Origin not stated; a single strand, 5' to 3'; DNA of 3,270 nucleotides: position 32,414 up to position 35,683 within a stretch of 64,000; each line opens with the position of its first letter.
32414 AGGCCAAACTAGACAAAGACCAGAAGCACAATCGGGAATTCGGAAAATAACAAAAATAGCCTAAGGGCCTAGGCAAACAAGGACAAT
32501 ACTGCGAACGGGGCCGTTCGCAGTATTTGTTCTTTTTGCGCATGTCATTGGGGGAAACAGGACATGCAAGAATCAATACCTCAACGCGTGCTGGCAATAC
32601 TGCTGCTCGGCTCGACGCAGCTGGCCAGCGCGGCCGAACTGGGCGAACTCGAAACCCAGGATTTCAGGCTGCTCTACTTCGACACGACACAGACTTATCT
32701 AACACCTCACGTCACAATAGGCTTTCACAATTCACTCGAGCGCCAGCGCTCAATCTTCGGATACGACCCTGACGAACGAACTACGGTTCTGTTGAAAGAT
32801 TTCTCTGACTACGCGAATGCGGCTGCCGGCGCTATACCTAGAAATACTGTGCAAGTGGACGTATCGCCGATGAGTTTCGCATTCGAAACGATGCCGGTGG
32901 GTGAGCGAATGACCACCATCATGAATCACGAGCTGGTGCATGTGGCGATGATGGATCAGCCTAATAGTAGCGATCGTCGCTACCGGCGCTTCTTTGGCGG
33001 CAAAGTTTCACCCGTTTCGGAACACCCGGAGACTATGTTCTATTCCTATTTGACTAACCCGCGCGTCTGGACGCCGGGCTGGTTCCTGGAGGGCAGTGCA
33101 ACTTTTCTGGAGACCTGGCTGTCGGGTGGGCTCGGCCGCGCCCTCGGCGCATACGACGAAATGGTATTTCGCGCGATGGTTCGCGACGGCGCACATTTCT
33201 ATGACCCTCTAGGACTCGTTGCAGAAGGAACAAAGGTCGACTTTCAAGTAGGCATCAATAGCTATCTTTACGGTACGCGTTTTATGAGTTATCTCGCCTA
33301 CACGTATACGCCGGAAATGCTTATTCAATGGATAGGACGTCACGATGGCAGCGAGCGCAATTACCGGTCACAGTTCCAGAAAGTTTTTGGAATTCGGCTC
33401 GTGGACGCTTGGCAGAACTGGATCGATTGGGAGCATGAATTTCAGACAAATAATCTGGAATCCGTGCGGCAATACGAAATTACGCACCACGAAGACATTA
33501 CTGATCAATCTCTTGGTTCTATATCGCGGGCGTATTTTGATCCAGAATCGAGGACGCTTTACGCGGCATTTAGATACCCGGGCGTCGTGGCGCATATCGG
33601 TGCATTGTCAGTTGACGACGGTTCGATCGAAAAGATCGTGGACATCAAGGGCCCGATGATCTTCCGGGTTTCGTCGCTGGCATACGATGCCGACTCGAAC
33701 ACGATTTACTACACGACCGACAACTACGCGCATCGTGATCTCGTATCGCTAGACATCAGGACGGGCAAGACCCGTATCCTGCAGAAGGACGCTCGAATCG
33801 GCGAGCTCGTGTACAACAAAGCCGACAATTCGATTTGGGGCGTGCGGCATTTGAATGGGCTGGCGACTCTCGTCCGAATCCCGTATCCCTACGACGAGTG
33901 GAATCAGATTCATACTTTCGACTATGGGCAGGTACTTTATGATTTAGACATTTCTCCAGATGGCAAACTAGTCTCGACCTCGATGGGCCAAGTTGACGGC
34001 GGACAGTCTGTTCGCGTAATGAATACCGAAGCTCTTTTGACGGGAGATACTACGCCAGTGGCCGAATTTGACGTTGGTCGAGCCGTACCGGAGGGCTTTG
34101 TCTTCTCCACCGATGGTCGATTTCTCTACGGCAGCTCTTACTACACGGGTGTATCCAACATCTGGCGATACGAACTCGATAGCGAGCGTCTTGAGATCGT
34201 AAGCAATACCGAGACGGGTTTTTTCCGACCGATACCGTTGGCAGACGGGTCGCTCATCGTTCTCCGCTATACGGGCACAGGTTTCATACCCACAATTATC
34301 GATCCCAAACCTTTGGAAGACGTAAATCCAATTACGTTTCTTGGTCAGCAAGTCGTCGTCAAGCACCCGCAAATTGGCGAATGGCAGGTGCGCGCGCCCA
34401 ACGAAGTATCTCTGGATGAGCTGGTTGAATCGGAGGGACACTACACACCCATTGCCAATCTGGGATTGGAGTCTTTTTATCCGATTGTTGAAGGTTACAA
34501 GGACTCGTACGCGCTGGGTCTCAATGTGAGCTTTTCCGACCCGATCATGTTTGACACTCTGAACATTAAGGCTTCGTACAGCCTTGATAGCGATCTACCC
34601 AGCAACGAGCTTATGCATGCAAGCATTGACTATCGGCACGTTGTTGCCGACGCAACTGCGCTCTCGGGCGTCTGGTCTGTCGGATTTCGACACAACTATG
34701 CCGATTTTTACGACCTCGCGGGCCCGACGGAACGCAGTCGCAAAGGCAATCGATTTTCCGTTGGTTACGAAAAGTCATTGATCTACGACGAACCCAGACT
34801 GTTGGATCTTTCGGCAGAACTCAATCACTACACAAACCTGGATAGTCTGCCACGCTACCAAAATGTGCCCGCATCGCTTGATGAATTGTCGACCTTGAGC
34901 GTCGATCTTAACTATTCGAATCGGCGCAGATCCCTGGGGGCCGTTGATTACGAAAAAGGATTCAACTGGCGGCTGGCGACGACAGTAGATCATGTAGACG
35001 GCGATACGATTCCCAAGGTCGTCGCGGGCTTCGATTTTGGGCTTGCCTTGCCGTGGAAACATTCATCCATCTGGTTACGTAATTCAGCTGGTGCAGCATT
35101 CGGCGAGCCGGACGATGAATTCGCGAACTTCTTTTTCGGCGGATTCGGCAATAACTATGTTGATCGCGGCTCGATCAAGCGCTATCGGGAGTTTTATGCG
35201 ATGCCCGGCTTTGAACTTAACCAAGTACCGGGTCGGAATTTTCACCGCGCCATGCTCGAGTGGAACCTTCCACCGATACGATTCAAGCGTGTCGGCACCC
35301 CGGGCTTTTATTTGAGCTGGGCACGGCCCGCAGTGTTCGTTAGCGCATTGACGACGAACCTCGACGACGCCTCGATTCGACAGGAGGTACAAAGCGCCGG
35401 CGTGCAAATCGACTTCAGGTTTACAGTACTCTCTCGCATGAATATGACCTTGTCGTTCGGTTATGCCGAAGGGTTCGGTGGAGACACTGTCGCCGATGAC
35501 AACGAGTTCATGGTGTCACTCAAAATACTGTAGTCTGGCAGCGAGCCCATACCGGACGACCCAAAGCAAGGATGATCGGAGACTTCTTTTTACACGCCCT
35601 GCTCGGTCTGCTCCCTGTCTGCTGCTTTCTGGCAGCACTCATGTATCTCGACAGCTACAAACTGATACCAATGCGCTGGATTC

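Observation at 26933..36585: Nine co-directional genes form a composite signalling island joining a partner switch, an ECF sigma/anti-sigma pair, a repeat protein, an OM peptidase-like protein and PrsW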

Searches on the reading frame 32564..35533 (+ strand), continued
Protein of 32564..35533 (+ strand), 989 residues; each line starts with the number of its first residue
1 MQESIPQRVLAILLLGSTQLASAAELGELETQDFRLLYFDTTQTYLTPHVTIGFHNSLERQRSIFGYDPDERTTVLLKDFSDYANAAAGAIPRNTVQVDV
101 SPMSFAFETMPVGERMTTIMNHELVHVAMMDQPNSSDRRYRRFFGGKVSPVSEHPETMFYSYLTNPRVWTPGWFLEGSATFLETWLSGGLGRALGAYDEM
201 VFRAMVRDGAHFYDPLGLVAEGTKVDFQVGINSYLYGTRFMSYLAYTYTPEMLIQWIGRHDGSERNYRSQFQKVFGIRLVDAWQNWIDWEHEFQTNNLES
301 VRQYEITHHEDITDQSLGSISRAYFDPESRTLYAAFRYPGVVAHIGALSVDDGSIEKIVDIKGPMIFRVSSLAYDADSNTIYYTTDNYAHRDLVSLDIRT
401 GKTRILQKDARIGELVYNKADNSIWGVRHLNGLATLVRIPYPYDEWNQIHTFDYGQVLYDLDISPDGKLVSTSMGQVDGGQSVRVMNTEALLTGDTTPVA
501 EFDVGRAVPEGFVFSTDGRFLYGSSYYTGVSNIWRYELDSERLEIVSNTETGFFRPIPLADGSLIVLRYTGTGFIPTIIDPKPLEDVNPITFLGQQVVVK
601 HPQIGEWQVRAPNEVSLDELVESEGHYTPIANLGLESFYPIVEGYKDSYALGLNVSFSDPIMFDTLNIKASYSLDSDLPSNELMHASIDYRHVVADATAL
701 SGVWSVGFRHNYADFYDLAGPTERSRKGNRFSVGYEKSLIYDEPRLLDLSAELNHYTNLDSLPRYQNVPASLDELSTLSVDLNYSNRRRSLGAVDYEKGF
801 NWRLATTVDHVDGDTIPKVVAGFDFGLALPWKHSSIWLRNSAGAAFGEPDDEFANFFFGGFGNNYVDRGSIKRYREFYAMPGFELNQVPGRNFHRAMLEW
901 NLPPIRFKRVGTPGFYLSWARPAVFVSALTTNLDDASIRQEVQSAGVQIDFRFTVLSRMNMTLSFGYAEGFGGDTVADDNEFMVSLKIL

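Call 81: find_encoding_contigs(protein=P0504, flank=9000, max_places=1)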
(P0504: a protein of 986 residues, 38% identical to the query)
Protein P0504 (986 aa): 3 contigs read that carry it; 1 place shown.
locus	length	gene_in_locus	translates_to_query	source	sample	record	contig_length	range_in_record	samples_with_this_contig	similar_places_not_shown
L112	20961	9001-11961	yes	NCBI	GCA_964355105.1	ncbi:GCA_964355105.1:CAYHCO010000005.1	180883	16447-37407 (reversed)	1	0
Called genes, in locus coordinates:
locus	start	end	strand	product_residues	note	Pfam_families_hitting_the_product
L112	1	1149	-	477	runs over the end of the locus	PF00171:Aldedh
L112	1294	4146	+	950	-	PF05719:GPP34, PF00384:Molybdopterin, PF01568:Molydop_binding (weak)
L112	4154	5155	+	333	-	PF13367:PrsW-protease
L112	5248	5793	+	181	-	PF04542:Sigma70_r2, PF08281:Sigma70_r4_2, PF04545:Sigma70_r4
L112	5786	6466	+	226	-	-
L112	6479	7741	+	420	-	-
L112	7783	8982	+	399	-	-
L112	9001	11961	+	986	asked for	-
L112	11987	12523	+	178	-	PF08269:dCache_2, PF17200:sCache_2, PF17201:Cache_3-Cache_2 (weak)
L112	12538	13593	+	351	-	PF25917:BSH_RND, PF25973:BSH_CzcB (weak), PF25954:Beta-barrel_RND_2, PF25967:RND-MFP_C (weak), PF25975:CzcB_C (weak), PF25989:YknX_C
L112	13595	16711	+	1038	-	PF00873:ACR_tran, PF03176:MMPL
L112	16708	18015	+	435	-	PF02321:OEP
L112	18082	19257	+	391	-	PF00072:Response_reg, PF07228:SpoIIE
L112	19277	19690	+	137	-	PF13581:HATPase_c_2, PF02518:HATPase_c (weak)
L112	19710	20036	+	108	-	PF01740:STAS, PF13466:STAS_2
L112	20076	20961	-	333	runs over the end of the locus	PF01384:PHO4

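Call 82: find_encoding_contigs(protein=P0498, flank=9000, max_places=1)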
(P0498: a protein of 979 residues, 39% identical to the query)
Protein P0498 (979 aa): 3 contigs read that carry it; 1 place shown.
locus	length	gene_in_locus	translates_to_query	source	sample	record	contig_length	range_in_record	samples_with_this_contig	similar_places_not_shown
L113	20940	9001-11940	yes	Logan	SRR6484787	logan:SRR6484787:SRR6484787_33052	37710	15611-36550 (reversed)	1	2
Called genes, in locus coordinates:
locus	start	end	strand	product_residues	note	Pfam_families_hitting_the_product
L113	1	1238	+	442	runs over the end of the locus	PF00009:GTP_EFTU (weak), PF01926:MMR_HSR1, PF02421:FeoB_N, PF04548:AIG1 (weak), PF00009:GTP_EFTU, PF01926:MMR_HSR1, PF02421:FeoB_N, PF14714:KH_dom-like, +7 more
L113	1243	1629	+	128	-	PF01479:S4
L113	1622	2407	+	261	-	PF28545:1TM_TonB_rel, PF03544:TonB_C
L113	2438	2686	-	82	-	-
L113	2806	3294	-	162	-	PF02580:Tyr_Deacylase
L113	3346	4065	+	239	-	PF03740:PdxJ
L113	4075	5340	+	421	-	PF01244:Peptidase_M19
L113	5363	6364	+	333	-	PF13367:PrsW-protease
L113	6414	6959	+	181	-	PF04542:Sigma70_r2, PF08281:Sigma70_r4_2, PF04545:Sigma70_r4 (weak)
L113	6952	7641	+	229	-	-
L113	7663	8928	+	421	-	-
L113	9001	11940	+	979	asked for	-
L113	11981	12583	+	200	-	-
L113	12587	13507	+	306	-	PF00962:A_deaminase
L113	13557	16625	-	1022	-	PF00005:ABC_tran, PF12698:ABC2_membrane_3 (weak), PF01061:ABC2_membrane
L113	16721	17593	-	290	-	-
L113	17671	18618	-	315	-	PF08240:ADH_N, PF16912:Glu_dehyd_C (faint), PF00107:ADH_zinc_N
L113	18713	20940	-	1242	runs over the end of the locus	PF07494:Reg_prop (faint), PF07495:Y_Y_Y, PF00512:HisKA (faint), PF02518:HATPase_c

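Call 83: find_encoding_contigs(protein=P0391, flank=9000, max_places=1)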
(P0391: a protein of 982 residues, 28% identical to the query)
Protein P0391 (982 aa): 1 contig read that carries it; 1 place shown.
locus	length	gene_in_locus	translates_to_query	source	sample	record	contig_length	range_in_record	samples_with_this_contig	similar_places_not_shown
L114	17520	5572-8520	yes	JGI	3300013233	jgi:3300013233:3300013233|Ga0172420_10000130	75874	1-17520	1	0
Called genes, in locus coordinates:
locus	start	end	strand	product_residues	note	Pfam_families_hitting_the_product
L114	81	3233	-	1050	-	PF13371:TPR_9 (faint), PF07719:TPR_2 (faint), PF13414:TPR_11 (faint), PF14559:TPR_19 (weak), PF13432:TPR_16 (weak), PF14559:TPR_19 (weak), PF13424:TPR_12, PF12770:CHAT, +9 more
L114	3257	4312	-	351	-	PF13490:zf-HC2 (faint), PF13525:YfiO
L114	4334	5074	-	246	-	PF04542:Sigma70_r2, PF08281:Sigma70_r4_2, PF04545:Sigma70_r4 (weak)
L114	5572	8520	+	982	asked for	-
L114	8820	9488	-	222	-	-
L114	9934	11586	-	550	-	PF00512:HisKA, PF02518:HATPase_c, PF00072:Response_reg, PF23198:PDE8A_N (weak)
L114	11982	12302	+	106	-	PF12779:WXXGXW (faint)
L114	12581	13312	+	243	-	PF00483:NTP_transferase, PF12804:NTP_transf_3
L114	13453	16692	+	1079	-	PF00072:Response_reg, PF13426:PAS_9, PF00989:PAS, PF08448:PAS_4, PF13188:PAS_8, PF13426:PAS_9, PF00989:PAS, PF08447:PAS_3, +12 more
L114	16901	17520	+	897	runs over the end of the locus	PF28598:PDH_E1_N, PF00456:Transketolase_N, PF17831:PDH_E1_M, PF22613:Transketolase_C_1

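Call 84: search_protein_families(library=pfam, proteins=[P0262, P0392, P0442, P0404], max_evalue=0.01)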
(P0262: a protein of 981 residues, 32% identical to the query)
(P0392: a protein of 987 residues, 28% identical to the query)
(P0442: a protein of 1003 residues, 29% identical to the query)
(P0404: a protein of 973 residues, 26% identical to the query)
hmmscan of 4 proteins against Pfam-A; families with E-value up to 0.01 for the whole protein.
P0262 (981 aa): 1 family
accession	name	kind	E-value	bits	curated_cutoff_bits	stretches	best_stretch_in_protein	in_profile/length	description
PF13485.12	Peptidase_MA_2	-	1.7e-05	25.1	32.4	1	168-287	90-198/201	Peptidase MA superfamily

P0392 (987 aa): 1 family
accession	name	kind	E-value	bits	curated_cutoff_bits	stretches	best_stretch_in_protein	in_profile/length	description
PF07676.18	PD40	-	1.2e-05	25.5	20.9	1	515-540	12-38/38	WD40-like Beta Propeller Repeat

P0442 (1003 aa): 2 families
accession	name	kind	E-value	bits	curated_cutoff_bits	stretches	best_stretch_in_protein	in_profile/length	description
PF07676.18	PD40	-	2.5e-06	27.7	20.9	1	525-556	6-38/38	WD40-like Beta Propeller Repeat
PF13485.12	Peptidase_MA_2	-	0.0097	16.2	32.4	0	178-272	89-174/201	Peptidase MA superfamily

P0404 (973 aa): 1 family
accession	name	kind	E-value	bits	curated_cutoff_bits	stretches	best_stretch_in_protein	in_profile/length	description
PF07676.18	PD40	-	0.0097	16.3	20.9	0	503-527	13-38/38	WD40-like Beta Propeller Repeat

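Call 86: search_solved_structures(query=A4, max_evalue=1, show_alignments=0)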
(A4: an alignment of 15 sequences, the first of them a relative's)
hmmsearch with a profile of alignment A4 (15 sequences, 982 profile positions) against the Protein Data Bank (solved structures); distinct sequences matched with E-value up to 1: 18.
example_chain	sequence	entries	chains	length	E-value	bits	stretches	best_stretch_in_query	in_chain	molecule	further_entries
2ojh_A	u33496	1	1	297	3e-05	25.3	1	504-569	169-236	Uncharacterized protein Atu1656/AGR_C_3050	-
7mx5_A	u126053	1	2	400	0.013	16.6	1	505-548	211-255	Tol-Pal system protein TolB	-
7blg_A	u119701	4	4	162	0.037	15.1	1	506-562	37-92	family 32 carbohydrate-binding module from Bacteroides thetaiotaomicron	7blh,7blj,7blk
6pnv_A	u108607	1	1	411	0.05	14.6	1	418-547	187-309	Tol-Pal system protein TolB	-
3vgz_A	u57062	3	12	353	0.052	14.6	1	325-484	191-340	Uncharacterized protein YncE | PQQ-dependent catabolism-associated beta-propeller protein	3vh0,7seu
7olc_A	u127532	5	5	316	0.16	13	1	445-529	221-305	Putative guanine nucleotide-binding protein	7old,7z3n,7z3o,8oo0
4r40_A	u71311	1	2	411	0.21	12.6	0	421-539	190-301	Protein TolB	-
4pwz_A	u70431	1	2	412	0.21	12.6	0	421-539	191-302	Protein TolB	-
7r81_h2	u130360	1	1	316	0.27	12.2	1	445-522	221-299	Guanine nucleotide-binding protein subunit beta-like protein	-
4jml_A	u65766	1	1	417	0.29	12.1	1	432-573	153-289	Protein TolB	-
7nst_E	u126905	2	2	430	0.32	11.9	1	441-573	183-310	Tol-Pal system protein TolB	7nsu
1crz_A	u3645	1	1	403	0.36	11.8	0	442-573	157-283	TOLB PROTEIN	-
2w8b_B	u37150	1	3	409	0.37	11.7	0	442-573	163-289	PROTEIN TOLB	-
2hqs_A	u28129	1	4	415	0.39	11.7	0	443-573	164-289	Protein tolB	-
2w8b_A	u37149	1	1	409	0.42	11.6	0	442-573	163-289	PROTEIN TOLB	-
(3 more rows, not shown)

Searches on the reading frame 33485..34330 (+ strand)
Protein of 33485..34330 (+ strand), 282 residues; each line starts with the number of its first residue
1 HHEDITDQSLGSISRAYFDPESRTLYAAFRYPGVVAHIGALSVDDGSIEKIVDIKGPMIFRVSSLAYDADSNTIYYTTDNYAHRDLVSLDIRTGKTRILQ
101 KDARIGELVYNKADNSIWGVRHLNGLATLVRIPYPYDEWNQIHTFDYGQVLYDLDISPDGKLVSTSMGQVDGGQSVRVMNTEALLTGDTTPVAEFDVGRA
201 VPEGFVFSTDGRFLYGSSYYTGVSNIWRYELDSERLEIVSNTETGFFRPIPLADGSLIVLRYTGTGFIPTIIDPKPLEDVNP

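Call 37: search_protein_families(library=pfam, proteins=[window:33485-34330:+], max_evalue=10)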
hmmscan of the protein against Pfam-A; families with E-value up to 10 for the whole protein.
window:33485-34330:+ (282 aa): 4 families
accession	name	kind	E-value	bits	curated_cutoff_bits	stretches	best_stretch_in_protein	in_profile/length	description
PF08450.18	SGL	-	3.9e-05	23.8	26.3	1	65-239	5-171/246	SMP-30/Gluconolactonase/LRE-like region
PF13449.12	Phytase-like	-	0.0042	17.5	27.6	1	62-234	6-99/284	Esterase-like activity of phytase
PF00400.38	WD40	-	0.017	16.1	27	1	141-166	3-29/39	WD domain, G-beta repeat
PF07676.18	PD40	-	0.2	12.1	20.9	1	204-228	13-38/38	WD40-like Beta Propeller Repeat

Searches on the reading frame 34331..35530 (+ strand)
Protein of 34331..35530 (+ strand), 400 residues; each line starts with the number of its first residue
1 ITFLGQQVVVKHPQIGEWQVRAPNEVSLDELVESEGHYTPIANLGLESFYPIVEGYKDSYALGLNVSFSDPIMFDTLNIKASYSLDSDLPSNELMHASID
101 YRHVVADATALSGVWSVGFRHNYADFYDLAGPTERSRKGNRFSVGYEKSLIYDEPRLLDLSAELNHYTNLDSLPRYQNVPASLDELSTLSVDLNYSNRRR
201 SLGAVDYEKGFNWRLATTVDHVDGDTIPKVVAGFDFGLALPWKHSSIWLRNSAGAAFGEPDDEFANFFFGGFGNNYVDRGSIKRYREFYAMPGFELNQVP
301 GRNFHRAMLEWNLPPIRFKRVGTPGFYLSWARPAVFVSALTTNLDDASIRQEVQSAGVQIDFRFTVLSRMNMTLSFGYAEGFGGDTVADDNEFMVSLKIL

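Call 37: search_protein_families(library=pfam, proteins=[window:34331-35530:+], max_evalue=10)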
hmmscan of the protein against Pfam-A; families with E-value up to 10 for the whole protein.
window:34331-35530:+ (400 aa): 1 family
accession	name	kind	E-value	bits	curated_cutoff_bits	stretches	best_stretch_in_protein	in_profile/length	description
PF19143.6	Omp85_2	-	0.0023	17.8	23.1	1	242-310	216-276/351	OMP85 superfamily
